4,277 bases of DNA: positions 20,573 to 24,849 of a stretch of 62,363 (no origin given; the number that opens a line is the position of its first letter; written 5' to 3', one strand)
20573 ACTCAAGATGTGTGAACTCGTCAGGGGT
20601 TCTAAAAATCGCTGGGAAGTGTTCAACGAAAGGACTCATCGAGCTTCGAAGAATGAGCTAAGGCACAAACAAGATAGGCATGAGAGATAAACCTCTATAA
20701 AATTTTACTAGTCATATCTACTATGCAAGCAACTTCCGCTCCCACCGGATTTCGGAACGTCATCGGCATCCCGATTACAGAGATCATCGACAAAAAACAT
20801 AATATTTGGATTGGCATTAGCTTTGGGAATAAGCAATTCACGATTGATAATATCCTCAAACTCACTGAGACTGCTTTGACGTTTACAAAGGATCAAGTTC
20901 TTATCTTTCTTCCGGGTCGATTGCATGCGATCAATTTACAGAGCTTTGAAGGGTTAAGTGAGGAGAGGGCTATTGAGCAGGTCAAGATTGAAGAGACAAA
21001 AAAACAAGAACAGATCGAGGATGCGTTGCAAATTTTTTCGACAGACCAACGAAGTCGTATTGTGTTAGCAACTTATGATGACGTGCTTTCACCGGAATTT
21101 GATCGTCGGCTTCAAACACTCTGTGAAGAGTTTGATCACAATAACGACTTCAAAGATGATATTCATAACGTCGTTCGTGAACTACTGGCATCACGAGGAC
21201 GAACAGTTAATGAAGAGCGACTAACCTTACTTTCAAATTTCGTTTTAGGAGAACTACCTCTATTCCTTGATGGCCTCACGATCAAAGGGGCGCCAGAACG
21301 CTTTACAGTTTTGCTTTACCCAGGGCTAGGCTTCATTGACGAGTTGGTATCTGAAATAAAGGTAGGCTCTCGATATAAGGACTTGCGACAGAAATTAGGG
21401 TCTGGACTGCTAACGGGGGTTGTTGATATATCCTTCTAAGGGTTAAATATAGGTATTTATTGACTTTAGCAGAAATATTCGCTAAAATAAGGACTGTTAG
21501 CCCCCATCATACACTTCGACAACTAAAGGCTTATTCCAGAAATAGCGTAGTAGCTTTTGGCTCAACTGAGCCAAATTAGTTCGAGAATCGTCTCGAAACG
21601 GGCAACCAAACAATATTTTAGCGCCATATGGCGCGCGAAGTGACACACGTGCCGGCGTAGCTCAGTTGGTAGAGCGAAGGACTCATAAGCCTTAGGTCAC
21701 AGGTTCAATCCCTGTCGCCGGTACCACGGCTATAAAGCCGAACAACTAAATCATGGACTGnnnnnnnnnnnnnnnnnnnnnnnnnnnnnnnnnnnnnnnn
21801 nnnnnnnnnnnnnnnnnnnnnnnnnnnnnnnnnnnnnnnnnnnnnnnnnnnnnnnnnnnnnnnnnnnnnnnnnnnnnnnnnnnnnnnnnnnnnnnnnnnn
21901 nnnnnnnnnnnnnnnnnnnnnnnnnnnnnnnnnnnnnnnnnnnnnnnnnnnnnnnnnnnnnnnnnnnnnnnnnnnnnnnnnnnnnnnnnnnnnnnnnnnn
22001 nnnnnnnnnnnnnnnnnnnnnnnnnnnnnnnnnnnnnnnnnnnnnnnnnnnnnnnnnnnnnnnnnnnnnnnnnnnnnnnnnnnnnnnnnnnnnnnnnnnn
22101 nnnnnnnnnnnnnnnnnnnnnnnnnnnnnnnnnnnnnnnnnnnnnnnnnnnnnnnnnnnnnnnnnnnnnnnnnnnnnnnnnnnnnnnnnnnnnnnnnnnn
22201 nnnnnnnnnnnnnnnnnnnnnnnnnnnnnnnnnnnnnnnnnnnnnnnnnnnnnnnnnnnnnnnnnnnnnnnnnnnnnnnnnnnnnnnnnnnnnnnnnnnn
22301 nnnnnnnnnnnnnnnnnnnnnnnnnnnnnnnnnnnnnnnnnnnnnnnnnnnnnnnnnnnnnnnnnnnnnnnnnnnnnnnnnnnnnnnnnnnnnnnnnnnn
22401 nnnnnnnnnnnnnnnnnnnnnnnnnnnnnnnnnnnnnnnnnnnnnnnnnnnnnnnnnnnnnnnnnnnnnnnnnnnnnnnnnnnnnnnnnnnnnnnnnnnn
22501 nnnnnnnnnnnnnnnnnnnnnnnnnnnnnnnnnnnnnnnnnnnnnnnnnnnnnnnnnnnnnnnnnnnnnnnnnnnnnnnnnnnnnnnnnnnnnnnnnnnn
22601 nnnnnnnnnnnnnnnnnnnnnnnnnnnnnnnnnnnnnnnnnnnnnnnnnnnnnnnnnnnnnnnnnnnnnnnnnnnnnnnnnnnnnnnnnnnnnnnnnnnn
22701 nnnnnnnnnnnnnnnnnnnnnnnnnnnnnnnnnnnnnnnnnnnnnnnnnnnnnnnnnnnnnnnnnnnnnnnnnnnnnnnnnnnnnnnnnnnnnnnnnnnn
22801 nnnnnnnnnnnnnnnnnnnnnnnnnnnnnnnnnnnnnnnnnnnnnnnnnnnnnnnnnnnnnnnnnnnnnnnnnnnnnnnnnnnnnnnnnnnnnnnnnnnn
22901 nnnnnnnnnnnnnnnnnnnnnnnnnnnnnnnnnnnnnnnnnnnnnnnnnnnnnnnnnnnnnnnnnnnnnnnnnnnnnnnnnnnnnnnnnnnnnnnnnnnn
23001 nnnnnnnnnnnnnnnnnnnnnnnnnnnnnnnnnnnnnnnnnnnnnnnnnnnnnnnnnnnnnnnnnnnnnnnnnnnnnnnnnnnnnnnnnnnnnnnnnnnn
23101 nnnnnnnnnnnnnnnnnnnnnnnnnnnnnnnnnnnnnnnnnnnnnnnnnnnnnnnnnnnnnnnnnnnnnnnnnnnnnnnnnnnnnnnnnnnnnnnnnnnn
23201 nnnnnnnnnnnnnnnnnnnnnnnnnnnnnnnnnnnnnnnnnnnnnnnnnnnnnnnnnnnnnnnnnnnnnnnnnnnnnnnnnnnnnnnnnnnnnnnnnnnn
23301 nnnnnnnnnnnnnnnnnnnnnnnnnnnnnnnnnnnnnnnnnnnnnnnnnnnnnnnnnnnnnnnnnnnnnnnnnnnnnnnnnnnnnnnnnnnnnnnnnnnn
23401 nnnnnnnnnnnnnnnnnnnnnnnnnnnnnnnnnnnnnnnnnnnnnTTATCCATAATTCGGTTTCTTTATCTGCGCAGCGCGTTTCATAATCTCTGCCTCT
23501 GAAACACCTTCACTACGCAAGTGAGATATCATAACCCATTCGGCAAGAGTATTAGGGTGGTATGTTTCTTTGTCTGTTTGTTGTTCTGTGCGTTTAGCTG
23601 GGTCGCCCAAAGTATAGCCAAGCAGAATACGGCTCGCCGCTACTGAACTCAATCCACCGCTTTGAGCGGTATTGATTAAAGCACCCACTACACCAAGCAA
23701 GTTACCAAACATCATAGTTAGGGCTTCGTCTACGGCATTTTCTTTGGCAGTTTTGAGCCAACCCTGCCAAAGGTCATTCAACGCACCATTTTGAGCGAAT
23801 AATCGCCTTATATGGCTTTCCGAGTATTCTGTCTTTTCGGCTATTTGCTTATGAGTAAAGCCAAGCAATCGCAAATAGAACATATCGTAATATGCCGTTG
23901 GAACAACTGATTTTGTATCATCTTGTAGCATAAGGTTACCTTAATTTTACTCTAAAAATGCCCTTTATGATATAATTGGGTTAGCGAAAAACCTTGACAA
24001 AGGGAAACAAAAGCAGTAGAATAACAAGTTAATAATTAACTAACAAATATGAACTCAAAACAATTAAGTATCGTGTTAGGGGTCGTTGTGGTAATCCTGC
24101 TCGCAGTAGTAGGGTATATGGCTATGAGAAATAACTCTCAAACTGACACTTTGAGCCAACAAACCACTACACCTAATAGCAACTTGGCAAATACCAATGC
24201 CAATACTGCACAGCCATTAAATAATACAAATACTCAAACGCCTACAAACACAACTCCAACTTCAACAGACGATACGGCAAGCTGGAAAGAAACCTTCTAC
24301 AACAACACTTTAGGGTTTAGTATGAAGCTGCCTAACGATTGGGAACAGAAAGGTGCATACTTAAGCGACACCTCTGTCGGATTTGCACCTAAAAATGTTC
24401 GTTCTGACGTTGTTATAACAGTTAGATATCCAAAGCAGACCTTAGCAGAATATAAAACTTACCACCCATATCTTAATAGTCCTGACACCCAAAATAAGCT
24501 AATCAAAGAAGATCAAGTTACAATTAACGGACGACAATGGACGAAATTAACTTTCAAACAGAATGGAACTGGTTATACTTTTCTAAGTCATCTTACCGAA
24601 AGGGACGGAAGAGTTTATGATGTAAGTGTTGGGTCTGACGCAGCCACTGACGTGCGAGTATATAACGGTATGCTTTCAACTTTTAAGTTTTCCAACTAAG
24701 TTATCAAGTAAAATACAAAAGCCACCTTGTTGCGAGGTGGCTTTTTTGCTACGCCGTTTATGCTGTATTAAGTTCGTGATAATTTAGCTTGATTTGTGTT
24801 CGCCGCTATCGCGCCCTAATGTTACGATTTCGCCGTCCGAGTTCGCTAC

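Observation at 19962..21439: Cyclodipeptide synthase-like gene with an adjacent flavoprotein in an orphan island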

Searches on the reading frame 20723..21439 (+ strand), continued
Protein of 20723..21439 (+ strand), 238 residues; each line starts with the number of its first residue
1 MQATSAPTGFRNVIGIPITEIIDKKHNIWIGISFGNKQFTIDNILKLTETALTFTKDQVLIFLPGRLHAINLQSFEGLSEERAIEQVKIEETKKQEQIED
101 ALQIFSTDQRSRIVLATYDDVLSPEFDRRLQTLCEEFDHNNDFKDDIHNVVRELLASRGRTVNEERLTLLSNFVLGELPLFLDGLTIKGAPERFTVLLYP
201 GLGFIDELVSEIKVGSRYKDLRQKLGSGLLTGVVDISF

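Call 55: fold_search(model_id=the predicted structure, library=pdb)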
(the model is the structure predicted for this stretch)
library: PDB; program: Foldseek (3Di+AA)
matches with E <= 10: 590; with E <= 0.001: 53
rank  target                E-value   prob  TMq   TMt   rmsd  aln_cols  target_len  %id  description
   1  7qax                  5.3e-15  1.00  0.78  0.83   3.5       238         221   24  Crystal structure of a cyclodipeptide synthase from Parcubacteria bacterium RAAC4_OD1_1, E171Q mutant (released 2022-09-28)
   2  7qat                  8.0e-15  1.00  0.75  0.82   3.4       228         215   26  Crystal structure of a cyclodipeptide synthase from Parcubacteria bacterium RAAC4_OD1_1, E174L (released 2022-09-28)
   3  7qaq                  8.0e-15  1.00  0.74  0.81   3.7       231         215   26  Crystal structure of a cyclodipeptide synthase from Parcubacteria bacterium RAAC4_OD1_1, E174A mutant (released 2022-09-28)
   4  7qb8                  1.4e-14  1.00  0.77  0.83   3.6       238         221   25  Crystal structure of a cyclodipeptide synthase from Parcubacteria bacterium RAAC4_OD1_1, WT form (released 2022-09-28)
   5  7qay                  1.6e-14  1.00  0.73  0.80   3.7       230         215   26  Crystal structure of a cyclodipeptide synthase from Parcubacteria bacterium RAAC4_OD1_1, Y55F mutant (released 2022-09-28)
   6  7qau                  4.5e-14  1.00  0.74  0.82   3.7       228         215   26  Crystal structure of a cyclodipeptide synthase from Parcubacteria bacterium RAAC4_OD1_1, D58N mutant (released 2022-09-28)
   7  7qaw                  7.6e-14  1.00  0.74  0.81   3.4       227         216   26  Crystal structure of a cyclodipeptide synthase from Parcubacteria bacterium RAAC4_OD1_1, Y189F mutant (released 2022-09-28)
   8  3s7t_B                1.0e-09  1.00  0.71  0.75   4.0       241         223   21  Crystal structure of SeMet B. licheniformis CDPS YvmC-Blic (released 2011-06-22)
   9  3oqj_B                1.4e-09  1.00  0.71  0.76   4.2       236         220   20  Crystal structure of B. licheniformis CDPS yvmC-BLIC in complex with CAPSO (released 2011-02-23)
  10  4q24                  1.5e-09  1.00  0.70  0.74   4.2       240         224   20  Crystal structure of Cyclo(L-leucyl-L-phenylalanyl) synthase (released 2014-10-08)
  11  9gun                  2.3e-09  1.00  0.66  0.75   2.9       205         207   16  Structure of a Putative Cyclodipeptide synthase from Porphyromonas gingivalis (released 2026-04-08)
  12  3s7t_A                2.3e-09  1.00  0.70  0.78   3.7       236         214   20  Crystal structure of SeMet B. licheniformis CDPS YvmC-Blic (released 2011-06-22)
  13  9j61_H                2.7e-09  1.00  0.70  0.77   3.6       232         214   18  Crystal structure of a cyclodipeptide synthase from Streptomyces sapporonensis (released 2024-12-04)
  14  9j61_E                3.9e-09  1.00  0.72  0.80   3.3       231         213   17  Crystal structure of a cyclodipeptide synthase from Streptomyces sapporonensis (released 2024-12-04)
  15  6ztu                  3.9e-09  1.00  0.70  0.72   3.8       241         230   21  Crystal structure of a cyclodipeptide synthase from Bacillus thermoamylovorans (released 2021-01-27)
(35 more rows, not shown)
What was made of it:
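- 20723..21439 (+): Cyclodipeptide synthase, XYP subfamily, 238 aa. Ser33, Glu177 and Tyr199-Pro200 are present; Phe173 and Gly65-Arg66 are atypical. Foldseek top 50 hits are all CDPS, with TMq 0.77 / TMt 0.83 to 7QB8 (call 55).
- On Cyclodipeptide synthase (PF16715 / TIGR04539): All top 50 Foldseek PDB hits are CDPS, best TMt 0.83 (call 55).
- Closest known: ParcuCDPS. Same: XYP subfamily, same fold: TMq 0.77 / TMt 0.83 (call 55).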

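Call 58: find_encoding_contigs(protein=window:20723-21439:+, flank=2000, max_places=3)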
Protein window:20723-21439:+ (238 aa): 1 contig read that carries it; 1 place shown.
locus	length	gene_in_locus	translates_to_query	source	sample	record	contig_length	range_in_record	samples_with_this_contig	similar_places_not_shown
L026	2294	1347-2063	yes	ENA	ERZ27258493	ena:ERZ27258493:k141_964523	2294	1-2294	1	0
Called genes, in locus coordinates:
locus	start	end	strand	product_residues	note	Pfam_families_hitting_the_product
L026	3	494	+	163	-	?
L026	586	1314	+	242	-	PF02525:Flavodoxin_2, PF03358:FMN_red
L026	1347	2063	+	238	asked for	PF16715:CDPS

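Call 66: search_protein_families(library=pfam, proteins=[L021:3233-3937:+, L021:4753-5298:+, L021:2044-2796:+, L022:1153-1479:+, L022:1613-1968:+, L019:2470-3570:+, L019:5115-7523:-, L019:4687-5118:+, L023:896-1327:+], max_evalue=0.01)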
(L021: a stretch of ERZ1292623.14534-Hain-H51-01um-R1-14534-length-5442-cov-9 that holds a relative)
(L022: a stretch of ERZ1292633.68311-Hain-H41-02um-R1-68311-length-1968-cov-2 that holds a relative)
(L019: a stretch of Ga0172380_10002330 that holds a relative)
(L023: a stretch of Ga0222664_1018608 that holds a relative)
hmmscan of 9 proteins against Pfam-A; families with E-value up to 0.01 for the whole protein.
L021:3233-3937:+ (234 aa): 2 families
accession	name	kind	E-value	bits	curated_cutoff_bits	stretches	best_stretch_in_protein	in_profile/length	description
PF18765.7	Polbeta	-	7e-05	23.3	26.9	1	8-57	5-55/93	Polymerase beta, Nucleotidyltransferase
PF01909.29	NTP_transf_2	-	0.00025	21.8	21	1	3-64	1-47/93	Nucleotidyltransferase domain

L021:4753-5298:+ (181 aa): 0 families

L021:2044-2796:+ (250 aa): 0 families

L022:1153-1479:+ (108 aa): 0 families

L022:1613-1968:+ (118 aa): 1 family
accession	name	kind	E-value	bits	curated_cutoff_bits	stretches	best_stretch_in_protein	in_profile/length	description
PF10343.14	Q_salvage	-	1.2e-10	41.9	25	1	53-117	7-72/285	Queuosine salvage protein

L019:2470-3570:+ (366 aa): 3 families
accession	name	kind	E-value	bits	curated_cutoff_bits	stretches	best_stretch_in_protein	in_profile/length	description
PF00712.24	DNA_pol3_beta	-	5.9e-23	81.7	24.4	2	1-119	1-120/120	DNA polymerase III beta subunit, N-terminal domain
PF02767.21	DNA_pol3_beta_2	-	4.9e-21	75.6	27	1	129-242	2-116/116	DNA polymerase III beta subunit, central domain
PF02768.20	DNA_pol3_beta_3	-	3.6e-20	72.4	27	1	245-364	2-120/121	DNA polymerase III beta subunit, C-terminal domain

L019:5115-7523:- (802 aa): 2 families
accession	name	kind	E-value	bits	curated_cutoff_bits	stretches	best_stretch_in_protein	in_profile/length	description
PF00912.28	Transgly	-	9.2e-60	201.5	27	1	129-303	6-177/178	Transglycosylase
PF00905.27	Transpeptidase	-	1.4e-24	87.3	22.1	1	394-668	2-290/299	Penicillin binding protein transpeptidase domain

L019:4687-5118:+ (143 aa): 5 families
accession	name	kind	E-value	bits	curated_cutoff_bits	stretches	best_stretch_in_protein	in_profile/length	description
PF00583.31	Acetyltransf_1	-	2e-11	44.6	20.7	1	30-129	14-116/116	Acetyltransferase (GNAT) family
PF13508.13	Acetyltransf_7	-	2.4e-11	44.3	27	1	45-130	2-83/84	Acetyltransferase (GNAT) domain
PF13673.13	Acetyltransf_10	-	8.6e-08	32.7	23.6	1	22-119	8-100/128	Acetyltransferase (GNAT) domain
PF14542.12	Acetyltransf_CG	-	0.00066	20.2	30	1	54-106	8-59/80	GCN5-related N-acetyl-transferase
PF13527.13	Acetyltransf_9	-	0.0035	17.8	25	0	46-111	41-112/127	Acetyltransferase (GNAT) domain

L023:896-1327:+ (143 aa): 7 families
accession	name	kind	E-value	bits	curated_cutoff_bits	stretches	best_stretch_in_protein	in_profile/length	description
PF00583.31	Acetyltransf_1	-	1.5e-10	41.8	20.7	1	23-129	6-116/116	Acetyltransferase (GNAT) family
PF08445.16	FR47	-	1.2e-06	28.9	22.1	1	64-137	13-85/86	FR47-like protein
PF13508.13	Acetyltransf_7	-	1.7e-06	28.8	27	1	49-130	5-83/84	Acetyltransferase (GNAT) domain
PF13302.13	Acetyltransf_3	-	6.3e-05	24.1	25.4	1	3-130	4-138/138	Acetyltransferase (GNAT) domain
PF13673.13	Acetyltransf_10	-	8e-05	23.1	23.6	1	33-121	17-100/128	Acetyltransferase (GNAT) domain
PF17013.11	Acetyltransf_15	-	0.00048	20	35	1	35-104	23-104/210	Putative acetyl-transferase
PF13527.13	Acetyltransf_9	-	0.0061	17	25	0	46-112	41-112/127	Acetyltransferase (GNAT) domain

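Call 82: search_protein_families(library=phrogs, proteins=[window:20723-21439:+], max_evalue=0.001)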
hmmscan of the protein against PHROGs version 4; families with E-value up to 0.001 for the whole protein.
window:20723-21439:+ (238 aa): 0 families

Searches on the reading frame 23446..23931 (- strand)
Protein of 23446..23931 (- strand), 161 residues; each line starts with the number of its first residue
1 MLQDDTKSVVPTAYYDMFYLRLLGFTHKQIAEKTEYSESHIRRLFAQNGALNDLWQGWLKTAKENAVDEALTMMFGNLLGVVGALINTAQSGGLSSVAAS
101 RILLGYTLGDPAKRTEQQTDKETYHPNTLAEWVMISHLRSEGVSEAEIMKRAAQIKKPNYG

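Call 4: search_protein_families(library=pfam, proteins=[window:23446-23931:-], max_evalue=1)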
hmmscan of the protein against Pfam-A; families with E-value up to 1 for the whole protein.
window:23446-23931:- (161 aa): 5 families
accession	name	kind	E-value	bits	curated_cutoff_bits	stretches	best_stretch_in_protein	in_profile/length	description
PF08281.18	Sigma70_r4_2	-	0.0041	17.2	25.7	1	16-43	17-45/54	Sigma-70, region 4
PF13384.12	HTH_23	-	0.028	14.7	24.6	1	19-46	12-39/50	Homeodomain-like domain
PF04545.22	Sigma70_r4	-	0.063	13.2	24.1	1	23-44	19-40/50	Sigma-70, region 4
PF24625.1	DUF7626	-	0.12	12.6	27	0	17-33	9-25/55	Domain of unknown function (DUF7626)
PF12959.12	DUF3848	-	0.14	12.7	30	1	29-63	43-77/95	Protein of unknown function (DUF3848)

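Call 36: search_protein_families(library=padloc, proteins=[window:23446-23931:-], max_evalue=0.01)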
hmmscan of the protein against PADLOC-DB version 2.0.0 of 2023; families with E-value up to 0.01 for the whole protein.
window:23446-23931:- (161 aa): 0 families

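Call 82: search_protein_families(library=phrogs, proteins=[window:23446-23931:-], max_evalue=0.001)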
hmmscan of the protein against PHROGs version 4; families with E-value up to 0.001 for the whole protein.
window:23446-23931:- (161 aa): 0 families

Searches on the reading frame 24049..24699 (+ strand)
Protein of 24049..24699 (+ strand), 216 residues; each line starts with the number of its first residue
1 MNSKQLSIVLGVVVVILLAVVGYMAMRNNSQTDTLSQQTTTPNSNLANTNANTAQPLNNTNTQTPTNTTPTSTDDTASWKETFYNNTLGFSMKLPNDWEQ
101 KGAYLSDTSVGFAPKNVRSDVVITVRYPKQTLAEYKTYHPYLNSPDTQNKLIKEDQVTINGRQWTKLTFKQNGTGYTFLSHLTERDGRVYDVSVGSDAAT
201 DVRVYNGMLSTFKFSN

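Call 36: search_protein_families(library=padloc, proteins=[window:24049-24699:+], max_evalue=0.01)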
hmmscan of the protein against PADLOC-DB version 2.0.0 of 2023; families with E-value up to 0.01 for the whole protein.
window:24049-24699:+ (216 aa): 2 families
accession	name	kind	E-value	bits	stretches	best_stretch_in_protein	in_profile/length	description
PDLC04039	PD-T4-6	-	0.00075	16.6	1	6-72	382-447/458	-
PDLC04061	PD-T4-6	-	0.0078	13.8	1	6-77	358-425/510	-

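Call 38: search_protein_families(library=pfam, proteins=[window:24049-24699:+], max_evalue=0.001)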
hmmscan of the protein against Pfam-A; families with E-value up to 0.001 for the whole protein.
window:24049-24699:+ (216 aa): 1 family
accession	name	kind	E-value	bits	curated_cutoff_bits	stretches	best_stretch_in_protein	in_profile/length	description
PF18933.6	PsbP_2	-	1.1e-05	26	27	1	57-194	18-163/184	PsbP-like protein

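Call 82: search_protein_families(library=phrogs, proteins=[window:24049-24699:+], max_evalue=0.001)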
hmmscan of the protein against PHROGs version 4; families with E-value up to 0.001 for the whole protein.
window:24049-24699:+ (216 aa): 1 family
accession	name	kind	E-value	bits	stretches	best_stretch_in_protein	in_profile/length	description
phrog_8545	-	moron, auxiliary metabolic gene and host takeover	0.00071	20.4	0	7-63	16-73/177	superinfection exclusion Sie-like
